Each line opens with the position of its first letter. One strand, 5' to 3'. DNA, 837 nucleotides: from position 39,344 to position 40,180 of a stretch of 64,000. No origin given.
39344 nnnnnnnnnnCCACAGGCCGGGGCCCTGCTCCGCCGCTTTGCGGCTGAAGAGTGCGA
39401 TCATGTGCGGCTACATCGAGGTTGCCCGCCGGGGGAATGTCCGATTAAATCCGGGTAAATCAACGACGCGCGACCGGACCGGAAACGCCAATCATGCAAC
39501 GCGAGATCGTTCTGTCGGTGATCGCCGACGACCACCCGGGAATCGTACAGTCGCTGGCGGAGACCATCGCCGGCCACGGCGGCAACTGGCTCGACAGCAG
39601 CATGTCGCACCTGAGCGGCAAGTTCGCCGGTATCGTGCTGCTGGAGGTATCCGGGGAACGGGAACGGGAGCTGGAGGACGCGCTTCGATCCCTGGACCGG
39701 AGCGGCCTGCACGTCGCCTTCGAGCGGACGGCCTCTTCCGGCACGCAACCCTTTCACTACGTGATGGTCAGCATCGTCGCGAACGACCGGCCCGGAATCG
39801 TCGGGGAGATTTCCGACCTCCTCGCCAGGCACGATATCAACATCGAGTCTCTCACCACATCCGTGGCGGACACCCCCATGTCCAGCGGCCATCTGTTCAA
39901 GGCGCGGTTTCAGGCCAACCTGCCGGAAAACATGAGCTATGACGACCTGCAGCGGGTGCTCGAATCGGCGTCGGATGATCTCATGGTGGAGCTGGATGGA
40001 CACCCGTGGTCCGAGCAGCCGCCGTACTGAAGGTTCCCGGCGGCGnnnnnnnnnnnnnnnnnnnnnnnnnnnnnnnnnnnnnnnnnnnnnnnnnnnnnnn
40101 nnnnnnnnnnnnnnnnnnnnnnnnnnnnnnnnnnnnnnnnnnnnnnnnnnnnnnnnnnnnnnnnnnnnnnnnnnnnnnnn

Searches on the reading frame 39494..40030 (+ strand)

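Call 4: search_protein_families(library=pfam, proteins=[window:39494-40030:+], max_evalue=0.01)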
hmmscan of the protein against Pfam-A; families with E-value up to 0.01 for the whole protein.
window:39494-40030:+ (178 aa): 7 families
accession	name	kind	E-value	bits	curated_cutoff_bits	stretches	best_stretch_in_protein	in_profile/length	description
PF13740.12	ACT_6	-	8.4e-20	70.9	23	2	5-76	3-75/76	ACT domain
PF01842.31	ACT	-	2.9e-12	46.6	27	1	91-127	2-38/66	ACT domain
PF22629.2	ACT_AHAS_ss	-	1.1e-10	41.9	27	1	93-125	2-34/67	AHAS small subunit-like ACT domain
PF13291.12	ACT_4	-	2e-09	38.4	27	1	90-125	7-42/80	ACT domain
PF13840.12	ACT_7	-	0.0001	22.5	27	1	88-123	5-44/65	ACT domain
PF21075.3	GDH_ACT1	-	0.0047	17.2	23.7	0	73-124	44-94/144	Glutamate dehydrogenase, ACT1 domain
PF22468.2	ACT_9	-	0.0096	16.1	27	0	97-127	9-39/61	ACT domain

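Call 38: search_protein_families(library=ncbifam, proteins=[window:39494-40030:+], max_evalue=0.001)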
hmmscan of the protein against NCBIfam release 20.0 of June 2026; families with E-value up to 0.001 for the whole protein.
window:39494-40030:+ (178 aa): 14 families
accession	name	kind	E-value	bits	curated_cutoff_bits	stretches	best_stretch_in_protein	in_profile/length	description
NF001220.0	PRK00194.1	equivalog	1.2e-13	51.2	74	2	90-166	4-75/90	ACT domain-containing protein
NF008612.0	PRK11589.1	equivalog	4.4e-08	32.8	267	1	4-127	8-133/189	glycine cleavage system transcriptional repressor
NF005111.0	PRK06545.2-3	equivalog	5.3e-08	32.3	344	1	6-66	304-364/371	prephenate dehydrogenase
NF006352.0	PRK08577.1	equivalog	2.7e-07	30.7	140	0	90-117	57-84/136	hypothetical protein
TIGR00655.1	PurU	equivalog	1.1e-06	28.5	285.95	0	93-159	4-67/280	formyltetrahydrofolate deformylase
NF004684.0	PRK06027.1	subfamily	1.2e-06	28.4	223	0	90-163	7-77/286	formyltetrahydrofolate deformylase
TIGR01327.1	PGDH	equivalog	2.9e-06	26.3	454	1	90-123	452-485/525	phosphoglycerate dehydrogenase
NF005112.0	PRK06545.2-4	subfamily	5.6e-06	25.7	294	0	5-66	288-349/356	prephenate dehydrogenase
NF002837.0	PRK03059.1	equivalog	6.1e-05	21.3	1010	0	89-119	787-817/857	[protein-PII] uridylyltransferase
NF003467.0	PRK05092.1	equivalog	7e-05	20.8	959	0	7-59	744-795/940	[protein-PII] uridylyltransferase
NF008864.0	PRK11895.1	equivalog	0.00014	21.5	119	0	91-129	5-43/164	acetolactate synthase small subunit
NF002895.0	PRK03381.1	equivalog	0.00025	19.3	631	0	56-160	573-671/782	[protein-PII] uridylyltransferase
TIGR00119.1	acolac_sm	equivalog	0.00039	20.4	56.9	0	91-131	4-44/158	acetolactate synthase small subunit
TIGR01127.1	ilvA_1Cterm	equivalog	0.00039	19.5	378.75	0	88-159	304-374/380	threonine ammonia-lyase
